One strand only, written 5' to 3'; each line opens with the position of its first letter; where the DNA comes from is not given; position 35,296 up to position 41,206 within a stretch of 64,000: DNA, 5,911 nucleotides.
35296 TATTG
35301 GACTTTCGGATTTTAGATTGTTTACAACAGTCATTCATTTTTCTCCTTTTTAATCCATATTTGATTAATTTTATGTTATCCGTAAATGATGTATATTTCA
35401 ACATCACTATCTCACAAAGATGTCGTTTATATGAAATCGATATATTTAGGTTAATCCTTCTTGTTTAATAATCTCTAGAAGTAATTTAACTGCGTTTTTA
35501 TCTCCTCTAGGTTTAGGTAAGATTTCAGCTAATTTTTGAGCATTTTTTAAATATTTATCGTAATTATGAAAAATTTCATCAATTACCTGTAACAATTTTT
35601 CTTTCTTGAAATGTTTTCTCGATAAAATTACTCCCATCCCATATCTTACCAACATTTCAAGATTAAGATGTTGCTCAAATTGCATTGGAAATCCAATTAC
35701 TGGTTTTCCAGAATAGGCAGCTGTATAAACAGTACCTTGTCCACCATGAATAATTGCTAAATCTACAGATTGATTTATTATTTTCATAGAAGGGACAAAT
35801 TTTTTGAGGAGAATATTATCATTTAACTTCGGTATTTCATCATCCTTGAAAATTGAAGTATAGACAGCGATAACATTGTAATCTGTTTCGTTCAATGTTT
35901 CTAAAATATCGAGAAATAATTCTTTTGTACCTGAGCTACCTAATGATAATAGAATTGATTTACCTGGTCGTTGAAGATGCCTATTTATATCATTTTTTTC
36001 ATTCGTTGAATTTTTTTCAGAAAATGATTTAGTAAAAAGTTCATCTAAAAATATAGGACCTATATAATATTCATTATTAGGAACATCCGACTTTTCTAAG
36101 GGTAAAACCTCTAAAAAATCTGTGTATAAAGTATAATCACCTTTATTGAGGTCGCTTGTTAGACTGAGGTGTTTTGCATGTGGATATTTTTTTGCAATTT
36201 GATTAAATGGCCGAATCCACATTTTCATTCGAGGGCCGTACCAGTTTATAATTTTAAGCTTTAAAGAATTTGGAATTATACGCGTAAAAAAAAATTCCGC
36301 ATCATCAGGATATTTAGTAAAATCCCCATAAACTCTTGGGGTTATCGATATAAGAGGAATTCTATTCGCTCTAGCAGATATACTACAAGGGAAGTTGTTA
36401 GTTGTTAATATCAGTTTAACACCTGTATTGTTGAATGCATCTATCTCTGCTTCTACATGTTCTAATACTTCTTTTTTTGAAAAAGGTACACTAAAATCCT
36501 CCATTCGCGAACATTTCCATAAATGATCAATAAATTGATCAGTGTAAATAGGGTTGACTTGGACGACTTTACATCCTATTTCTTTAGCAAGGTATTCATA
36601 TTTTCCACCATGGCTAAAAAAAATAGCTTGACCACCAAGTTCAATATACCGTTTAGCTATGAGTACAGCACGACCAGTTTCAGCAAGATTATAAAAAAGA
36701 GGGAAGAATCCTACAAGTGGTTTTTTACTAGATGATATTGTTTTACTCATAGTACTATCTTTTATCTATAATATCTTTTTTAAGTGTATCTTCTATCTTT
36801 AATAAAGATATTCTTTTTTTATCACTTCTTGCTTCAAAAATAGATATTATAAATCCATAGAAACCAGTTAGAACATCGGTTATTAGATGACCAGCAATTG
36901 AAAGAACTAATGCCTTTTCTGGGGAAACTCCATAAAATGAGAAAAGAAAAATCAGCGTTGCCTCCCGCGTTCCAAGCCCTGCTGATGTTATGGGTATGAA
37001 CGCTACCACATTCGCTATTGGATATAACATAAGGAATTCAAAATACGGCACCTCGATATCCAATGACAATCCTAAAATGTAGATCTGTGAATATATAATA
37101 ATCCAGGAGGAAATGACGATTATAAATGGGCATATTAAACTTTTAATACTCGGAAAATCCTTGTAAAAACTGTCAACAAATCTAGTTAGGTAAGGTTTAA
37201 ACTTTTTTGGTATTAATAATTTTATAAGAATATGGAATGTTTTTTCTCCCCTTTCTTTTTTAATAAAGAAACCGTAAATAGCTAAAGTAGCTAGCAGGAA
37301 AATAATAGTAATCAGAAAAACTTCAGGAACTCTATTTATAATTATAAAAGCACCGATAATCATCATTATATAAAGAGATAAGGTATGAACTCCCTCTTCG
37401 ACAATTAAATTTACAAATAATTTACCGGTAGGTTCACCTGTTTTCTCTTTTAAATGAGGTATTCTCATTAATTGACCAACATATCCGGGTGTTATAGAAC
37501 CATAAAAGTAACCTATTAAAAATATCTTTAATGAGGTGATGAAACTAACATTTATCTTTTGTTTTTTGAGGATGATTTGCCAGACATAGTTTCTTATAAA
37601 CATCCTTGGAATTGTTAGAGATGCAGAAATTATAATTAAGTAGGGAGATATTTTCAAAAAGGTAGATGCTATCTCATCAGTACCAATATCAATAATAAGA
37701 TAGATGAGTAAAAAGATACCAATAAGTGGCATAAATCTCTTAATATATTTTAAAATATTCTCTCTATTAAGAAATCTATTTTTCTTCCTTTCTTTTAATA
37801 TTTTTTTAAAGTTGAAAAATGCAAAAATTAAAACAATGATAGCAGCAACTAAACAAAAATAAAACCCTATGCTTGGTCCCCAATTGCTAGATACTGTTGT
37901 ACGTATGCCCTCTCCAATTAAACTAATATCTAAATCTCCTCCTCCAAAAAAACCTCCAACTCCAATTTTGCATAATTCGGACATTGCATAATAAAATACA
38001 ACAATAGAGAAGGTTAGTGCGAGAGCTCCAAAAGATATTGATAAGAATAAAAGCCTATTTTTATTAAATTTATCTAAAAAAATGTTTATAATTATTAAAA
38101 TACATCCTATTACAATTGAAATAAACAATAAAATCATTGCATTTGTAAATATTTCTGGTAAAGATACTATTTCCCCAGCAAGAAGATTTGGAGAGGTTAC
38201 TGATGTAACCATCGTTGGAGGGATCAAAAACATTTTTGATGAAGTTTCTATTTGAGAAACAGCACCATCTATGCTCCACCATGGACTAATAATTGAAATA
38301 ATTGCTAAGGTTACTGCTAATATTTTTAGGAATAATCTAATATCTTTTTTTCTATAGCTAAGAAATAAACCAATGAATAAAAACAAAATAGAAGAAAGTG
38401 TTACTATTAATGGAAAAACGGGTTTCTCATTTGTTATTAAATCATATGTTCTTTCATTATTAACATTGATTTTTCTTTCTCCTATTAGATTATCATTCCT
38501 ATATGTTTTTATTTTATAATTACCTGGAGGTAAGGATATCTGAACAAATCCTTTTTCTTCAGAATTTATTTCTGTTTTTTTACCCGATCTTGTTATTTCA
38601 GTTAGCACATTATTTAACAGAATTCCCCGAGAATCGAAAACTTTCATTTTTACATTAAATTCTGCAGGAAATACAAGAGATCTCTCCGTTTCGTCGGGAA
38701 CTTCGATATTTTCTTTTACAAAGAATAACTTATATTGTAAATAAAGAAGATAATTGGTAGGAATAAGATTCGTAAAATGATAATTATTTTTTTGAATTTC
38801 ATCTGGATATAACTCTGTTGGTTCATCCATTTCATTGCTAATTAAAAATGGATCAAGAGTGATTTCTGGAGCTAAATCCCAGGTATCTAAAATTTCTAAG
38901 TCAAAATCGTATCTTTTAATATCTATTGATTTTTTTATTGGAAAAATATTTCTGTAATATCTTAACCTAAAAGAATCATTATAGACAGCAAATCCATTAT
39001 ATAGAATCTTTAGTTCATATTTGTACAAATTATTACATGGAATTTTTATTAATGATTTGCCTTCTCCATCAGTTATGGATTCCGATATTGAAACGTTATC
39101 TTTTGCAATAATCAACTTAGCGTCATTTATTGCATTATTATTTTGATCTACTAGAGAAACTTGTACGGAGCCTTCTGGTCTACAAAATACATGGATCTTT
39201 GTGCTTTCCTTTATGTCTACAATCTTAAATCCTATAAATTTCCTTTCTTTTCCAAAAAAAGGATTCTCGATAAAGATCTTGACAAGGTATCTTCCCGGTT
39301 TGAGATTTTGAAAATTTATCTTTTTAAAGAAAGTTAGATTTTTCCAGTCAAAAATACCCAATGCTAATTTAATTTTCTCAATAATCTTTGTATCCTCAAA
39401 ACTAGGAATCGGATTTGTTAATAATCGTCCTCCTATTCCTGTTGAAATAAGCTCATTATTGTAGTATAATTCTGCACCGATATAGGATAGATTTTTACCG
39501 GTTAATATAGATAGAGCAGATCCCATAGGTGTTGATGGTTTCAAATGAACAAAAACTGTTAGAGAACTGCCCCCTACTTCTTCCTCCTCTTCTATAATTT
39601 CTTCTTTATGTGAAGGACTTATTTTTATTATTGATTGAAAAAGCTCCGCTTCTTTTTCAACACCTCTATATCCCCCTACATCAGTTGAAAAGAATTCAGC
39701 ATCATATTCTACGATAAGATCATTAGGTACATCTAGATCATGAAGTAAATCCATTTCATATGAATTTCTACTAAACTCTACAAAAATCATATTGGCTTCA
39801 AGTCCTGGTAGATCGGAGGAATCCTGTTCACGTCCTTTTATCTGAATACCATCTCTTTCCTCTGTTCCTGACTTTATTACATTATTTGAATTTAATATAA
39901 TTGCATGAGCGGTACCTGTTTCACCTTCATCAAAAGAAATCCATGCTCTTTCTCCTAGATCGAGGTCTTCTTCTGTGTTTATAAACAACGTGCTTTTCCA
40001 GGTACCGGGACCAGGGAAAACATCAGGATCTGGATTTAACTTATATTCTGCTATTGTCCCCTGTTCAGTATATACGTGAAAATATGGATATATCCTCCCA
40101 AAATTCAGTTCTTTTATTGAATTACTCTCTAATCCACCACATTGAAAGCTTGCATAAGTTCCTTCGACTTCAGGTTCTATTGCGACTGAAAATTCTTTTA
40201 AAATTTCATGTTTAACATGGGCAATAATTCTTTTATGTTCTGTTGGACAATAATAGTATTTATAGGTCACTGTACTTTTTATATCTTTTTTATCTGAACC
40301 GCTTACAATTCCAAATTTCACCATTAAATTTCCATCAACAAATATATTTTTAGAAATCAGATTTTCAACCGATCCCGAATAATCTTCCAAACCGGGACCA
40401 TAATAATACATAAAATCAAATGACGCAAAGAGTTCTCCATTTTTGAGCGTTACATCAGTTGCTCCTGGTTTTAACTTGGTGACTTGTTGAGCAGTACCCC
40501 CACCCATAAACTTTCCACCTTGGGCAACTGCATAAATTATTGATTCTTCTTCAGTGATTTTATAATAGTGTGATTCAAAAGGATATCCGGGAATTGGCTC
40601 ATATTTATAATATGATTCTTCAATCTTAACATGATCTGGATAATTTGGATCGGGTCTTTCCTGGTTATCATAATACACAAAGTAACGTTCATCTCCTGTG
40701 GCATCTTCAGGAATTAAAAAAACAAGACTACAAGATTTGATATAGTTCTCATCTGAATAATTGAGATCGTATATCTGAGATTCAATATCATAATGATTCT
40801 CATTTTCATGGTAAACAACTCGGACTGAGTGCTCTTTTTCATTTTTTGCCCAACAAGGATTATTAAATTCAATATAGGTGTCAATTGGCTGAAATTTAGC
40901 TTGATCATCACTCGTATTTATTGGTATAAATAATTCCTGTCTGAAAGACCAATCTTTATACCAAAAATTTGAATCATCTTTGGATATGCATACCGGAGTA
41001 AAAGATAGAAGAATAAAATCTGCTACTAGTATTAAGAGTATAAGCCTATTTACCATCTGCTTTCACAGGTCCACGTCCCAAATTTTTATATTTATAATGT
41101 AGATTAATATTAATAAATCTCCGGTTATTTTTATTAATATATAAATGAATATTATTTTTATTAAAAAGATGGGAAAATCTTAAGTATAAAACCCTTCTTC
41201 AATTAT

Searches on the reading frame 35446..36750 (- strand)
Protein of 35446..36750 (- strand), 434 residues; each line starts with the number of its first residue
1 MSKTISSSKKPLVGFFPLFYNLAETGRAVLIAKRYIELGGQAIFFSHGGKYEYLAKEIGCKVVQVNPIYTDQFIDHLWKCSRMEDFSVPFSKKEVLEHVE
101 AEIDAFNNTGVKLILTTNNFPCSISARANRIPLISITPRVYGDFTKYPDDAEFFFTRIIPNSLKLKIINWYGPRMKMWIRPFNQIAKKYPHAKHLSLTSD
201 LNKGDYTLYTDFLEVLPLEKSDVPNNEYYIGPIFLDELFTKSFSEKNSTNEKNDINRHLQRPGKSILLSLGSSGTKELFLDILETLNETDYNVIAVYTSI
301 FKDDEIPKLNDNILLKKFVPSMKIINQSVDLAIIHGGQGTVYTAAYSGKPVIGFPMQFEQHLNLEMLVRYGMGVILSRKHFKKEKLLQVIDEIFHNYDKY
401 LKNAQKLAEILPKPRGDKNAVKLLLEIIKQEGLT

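Call 74: search_protein_families(library=pfam, proteins=[window:35446-36750:-], max_evalue=0.00001)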
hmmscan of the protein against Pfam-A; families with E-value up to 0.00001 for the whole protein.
window:35446-36750:- (434 aa): 3 families
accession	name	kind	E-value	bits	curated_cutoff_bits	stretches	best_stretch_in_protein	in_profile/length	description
PF04101.22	Glyco_tran_28_C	-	1.2e-12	48.6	22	1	271-406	7-153/166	Glycosyltransferase family 28 C-terminal domain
PF06722.18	EryCIII-like_C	-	6.2e-12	46.1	31.7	1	282-411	3-130/145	Erythromycin biosynthesis protein CIII-like, C-terminal domain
PF00201.24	UDPGT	-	5.4e-09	35.8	19.5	1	304-410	315-421/499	UDP-glucoronosyl and UDP-glucosyl transferase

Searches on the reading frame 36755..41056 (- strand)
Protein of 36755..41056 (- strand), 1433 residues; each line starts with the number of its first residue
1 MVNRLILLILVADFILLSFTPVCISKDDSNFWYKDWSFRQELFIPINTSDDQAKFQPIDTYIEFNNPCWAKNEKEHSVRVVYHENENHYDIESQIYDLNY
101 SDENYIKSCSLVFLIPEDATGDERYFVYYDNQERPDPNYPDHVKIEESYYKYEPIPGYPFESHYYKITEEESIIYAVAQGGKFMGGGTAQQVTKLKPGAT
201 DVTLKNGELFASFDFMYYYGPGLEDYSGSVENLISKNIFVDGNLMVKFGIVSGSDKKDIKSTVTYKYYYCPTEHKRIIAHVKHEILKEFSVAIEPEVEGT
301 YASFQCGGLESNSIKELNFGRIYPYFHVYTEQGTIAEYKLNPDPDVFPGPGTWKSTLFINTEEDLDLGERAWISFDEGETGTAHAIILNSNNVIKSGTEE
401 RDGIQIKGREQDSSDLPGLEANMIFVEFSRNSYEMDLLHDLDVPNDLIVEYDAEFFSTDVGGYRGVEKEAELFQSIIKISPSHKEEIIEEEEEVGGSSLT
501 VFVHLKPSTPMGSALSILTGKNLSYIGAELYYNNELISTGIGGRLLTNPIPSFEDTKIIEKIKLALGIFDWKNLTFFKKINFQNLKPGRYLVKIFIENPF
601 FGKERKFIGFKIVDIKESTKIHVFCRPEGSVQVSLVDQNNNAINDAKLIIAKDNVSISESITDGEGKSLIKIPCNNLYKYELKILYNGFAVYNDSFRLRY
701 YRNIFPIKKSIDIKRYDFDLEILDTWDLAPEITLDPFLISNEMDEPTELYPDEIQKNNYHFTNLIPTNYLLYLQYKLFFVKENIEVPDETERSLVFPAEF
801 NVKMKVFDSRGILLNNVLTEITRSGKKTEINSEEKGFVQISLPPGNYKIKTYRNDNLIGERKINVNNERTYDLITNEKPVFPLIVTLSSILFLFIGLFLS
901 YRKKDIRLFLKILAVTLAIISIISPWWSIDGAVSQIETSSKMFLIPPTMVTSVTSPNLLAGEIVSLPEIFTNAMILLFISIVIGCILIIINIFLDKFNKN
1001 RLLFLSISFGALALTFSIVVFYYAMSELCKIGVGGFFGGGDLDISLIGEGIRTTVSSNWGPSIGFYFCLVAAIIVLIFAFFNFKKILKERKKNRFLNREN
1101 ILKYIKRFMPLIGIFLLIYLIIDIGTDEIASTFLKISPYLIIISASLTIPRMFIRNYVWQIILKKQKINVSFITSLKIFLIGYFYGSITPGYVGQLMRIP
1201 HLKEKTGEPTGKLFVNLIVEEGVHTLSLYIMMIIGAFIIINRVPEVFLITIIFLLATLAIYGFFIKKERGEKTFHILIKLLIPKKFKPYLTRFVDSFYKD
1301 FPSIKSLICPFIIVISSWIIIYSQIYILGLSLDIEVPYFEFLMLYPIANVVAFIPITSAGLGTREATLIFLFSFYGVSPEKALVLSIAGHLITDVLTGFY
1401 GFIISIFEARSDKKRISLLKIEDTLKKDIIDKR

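Call 74: search_protein_families(library=pfam, proteins=[window:36755-41056:-], max_evalue=0.00001)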
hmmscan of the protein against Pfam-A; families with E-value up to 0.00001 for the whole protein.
window:36755-41056:- (1433 aa): 1 family
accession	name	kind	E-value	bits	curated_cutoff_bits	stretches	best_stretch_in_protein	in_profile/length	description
PF03706.18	LPG_synthase_TM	-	9.7e-38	130.8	33.4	1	1111-1394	6-295/302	Lysylphosphatidylglycerol synthase TM region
